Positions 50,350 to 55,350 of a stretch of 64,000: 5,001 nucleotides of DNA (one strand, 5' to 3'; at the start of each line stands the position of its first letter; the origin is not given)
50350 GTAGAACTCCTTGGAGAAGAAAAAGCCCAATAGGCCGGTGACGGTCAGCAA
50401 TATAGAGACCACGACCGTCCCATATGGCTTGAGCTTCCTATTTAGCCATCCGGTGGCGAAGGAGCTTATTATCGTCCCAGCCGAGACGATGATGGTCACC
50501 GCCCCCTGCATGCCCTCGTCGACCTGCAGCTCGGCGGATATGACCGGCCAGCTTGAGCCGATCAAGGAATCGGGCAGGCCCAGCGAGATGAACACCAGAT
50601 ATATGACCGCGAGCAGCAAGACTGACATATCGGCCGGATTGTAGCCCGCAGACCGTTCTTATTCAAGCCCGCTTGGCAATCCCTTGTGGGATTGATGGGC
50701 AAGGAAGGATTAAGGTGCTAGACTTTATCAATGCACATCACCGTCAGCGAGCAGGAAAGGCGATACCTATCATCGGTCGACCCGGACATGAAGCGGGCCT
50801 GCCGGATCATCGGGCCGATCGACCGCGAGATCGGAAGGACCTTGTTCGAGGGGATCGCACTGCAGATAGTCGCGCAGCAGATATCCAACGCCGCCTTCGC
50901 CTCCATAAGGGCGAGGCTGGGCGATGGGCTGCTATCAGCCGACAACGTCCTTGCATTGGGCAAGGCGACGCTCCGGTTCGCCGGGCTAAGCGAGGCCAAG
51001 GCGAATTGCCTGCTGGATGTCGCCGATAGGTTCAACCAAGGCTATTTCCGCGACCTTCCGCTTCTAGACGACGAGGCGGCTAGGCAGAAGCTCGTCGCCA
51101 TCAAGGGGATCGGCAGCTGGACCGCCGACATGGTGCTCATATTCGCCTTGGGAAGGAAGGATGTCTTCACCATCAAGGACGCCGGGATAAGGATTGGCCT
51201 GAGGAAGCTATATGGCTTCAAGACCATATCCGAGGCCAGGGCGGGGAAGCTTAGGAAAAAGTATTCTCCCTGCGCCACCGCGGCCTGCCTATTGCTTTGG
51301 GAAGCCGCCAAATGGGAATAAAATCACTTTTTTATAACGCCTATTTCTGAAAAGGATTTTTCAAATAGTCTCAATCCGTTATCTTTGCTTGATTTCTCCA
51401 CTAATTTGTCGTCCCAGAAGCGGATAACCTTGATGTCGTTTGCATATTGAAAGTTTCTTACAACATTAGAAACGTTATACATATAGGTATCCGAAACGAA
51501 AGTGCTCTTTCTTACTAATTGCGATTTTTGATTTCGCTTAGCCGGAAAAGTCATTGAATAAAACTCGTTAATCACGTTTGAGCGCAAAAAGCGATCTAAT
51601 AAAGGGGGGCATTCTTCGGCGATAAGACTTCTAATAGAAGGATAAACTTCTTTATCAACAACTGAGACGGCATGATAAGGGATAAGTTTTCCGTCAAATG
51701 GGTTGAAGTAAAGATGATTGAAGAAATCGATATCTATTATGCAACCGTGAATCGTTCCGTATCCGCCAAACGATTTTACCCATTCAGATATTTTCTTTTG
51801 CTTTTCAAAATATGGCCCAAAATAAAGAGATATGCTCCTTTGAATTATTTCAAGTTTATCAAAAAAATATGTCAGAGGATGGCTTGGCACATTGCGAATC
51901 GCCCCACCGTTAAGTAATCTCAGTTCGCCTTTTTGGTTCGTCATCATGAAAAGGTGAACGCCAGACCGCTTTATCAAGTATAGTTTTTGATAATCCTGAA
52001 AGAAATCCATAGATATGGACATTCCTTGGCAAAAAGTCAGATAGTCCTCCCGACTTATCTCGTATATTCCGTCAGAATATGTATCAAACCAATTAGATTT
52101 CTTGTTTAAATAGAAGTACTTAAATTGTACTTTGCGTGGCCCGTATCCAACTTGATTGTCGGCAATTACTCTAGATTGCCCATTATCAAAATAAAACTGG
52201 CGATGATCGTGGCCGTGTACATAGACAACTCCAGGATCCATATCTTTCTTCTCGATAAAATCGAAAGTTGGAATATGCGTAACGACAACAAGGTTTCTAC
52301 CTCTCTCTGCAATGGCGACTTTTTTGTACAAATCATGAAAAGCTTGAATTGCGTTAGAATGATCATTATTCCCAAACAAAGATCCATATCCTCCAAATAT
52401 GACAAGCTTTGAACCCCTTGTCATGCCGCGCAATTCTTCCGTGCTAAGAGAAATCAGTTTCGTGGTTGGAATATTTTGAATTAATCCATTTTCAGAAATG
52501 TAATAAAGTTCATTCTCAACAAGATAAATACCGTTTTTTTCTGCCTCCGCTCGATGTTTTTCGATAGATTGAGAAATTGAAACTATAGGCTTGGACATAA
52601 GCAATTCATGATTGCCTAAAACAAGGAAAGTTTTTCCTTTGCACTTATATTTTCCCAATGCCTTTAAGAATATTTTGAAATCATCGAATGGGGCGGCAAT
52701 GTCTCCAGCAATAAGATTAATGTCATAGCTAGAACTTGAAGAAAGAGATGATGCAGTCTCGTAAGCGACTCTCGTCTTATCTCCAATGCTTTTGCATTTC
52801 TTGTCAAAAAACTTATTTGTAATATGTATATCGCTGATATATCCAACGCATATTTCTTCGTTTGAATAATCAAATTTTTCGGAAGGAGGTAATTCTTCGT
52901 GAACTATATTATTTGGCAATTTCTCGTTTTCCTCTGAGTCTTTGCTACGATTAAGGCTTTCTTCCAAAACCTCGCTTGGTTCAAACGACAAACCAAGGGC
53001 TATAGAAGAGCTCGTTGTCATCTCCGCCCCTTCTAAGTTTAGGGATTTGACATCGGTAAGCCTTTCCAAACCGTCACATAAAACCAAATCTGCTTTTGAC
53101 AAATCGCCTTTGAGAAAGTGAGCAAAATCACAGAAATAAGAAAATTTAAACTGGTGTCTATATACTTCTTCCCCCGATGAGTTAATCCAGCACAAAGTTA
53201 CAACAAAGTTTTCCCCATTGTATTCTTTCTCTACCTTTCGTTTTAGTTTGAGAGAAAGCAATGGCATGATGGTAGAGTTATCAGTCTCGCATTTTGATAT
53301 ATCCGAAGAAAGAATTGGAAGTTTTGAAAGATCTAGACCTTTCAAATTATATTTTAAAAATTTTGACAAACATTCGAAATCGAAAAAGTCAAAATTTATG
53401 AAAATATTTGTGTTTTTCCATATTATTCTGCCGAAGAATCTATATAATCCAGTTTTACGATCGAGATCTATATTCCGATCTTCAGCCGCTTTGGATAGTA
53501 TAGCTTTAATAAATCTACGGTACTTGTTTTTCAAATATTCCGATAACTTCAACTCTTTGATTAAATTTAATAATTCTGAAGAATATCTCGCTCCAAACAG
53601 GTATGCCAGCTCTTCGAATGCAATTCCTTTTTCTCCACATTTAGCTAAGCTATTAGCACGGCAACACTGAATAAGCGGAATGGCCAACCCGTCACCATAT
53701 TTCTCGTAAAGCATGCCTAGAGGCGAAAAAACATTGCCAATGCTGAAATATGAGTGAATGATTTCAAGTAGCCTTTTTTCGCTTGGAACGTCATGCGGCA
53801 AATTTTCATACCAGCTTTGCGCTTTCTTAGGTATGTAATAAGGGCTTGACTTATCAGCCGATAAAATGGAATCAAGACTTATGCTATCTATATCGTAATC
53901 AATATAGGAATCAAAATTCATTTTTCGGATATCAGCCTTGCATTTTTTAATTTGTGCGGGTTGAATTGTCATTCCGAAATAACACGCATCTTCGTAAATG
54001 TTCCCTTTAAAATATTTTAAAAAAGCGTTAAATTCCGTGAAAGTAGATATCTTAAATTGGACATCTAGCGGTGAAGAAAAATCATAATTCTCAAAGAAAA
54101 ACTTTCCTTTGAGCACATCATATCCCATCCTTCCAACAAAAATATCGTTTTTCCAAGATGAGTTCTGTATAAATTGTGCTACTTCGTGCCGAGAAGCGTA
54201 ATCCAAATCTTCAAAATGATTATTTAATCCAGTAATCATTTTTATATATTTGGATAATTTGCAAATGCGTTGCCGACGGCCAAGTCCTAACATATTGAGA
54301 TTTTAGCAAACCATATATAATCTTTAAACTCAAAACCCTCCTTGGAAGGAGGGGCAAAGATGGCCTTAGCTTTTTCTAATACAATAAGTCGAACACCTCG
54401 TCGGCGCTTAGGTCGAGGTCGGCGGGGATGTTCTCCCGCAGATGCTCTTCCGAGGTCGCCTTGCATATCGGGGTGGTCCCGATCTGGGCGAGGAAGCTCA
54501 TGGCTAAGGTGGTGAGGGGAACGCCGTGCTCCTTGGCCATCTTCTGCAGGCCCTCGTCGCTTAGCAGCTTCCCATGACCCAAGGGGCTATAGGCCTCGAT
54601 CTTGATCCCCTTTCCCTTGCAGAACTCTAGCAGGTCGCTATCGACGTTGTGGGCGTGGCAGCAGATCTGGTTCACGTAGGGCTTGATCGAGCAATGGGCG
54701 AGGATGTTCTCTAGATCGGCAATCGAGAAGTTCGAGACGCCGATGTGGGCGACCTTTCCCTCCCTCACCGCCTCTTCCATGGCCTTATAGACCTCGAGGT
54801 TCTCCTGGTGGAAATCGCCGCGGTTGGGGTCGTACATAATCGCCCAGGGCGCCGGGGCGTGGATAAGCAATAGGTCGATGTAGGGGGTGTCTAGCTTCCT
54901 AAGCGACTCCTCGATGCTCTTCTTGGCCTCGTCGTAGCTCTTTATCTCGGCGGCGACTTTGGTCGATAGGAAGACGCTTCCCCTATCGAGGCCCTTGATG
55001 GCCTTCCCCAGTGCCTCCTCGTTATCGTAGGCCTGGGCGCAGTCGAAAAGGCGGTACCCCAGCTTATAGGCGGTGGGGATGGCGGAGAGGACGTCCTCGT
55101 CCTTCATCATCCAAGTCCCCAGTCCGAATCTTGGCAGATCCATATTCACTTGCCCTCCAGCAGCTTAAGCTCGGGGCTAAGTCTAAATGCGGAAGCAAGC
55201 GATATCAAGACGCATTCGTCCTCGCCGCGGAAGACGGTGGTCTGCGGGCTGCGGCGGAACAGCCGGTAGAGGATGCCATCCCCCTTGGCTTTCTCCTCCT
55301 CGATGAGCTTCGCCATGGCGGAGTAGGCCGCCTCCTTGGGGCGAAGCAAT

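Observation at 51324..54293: Orphan 989-aa AT-rich protein with a complete calcineurin-like metallophosphoesterase (Mre11/SbcD-type motif set) flanked by unassigned domains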

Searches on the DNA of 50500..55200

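Call 107: search_rna_families(source=window, start=50500, end=55200, threshold=evalue, max_evalue=0.1)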
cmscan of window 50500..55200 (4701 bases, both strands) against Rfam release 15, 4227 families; matches with E-value up to 0.1: 1.
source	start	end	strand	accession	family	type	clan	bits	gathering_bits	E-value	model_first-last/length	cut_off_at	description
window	52596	52653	-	RF00023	tmRNA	Gene;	CL00001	12.4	47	0.053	82-140/374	no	transfer-messenger RNA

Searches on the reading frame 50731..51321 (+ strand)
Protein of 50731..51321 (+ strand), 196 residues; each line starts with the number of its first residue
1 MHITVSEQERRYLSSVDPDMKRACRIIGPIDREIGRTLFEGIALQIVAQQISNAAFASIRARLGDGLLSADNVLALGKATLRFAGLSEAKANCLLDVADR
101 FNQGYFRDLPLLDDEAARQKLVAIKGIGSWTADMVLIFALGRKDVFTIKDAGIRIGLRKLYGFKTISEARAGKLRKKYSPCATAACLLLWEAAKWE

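Call 9: search_protein_families(library=pfam, proteins=[window:50731-51321:+], max_evalue=0.001)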
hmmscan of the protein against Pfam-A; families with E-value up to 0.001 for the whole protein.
window:50731-51321:+ (196 aa): 1 family
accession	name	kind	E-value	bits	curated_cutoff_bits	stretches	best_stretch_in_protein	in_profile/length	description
PF00730.31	HhH-GPD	-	4.1e-07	30.7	26.2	1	46-169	4-96/108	HhH-GPD superfamily base excision DNA repair protein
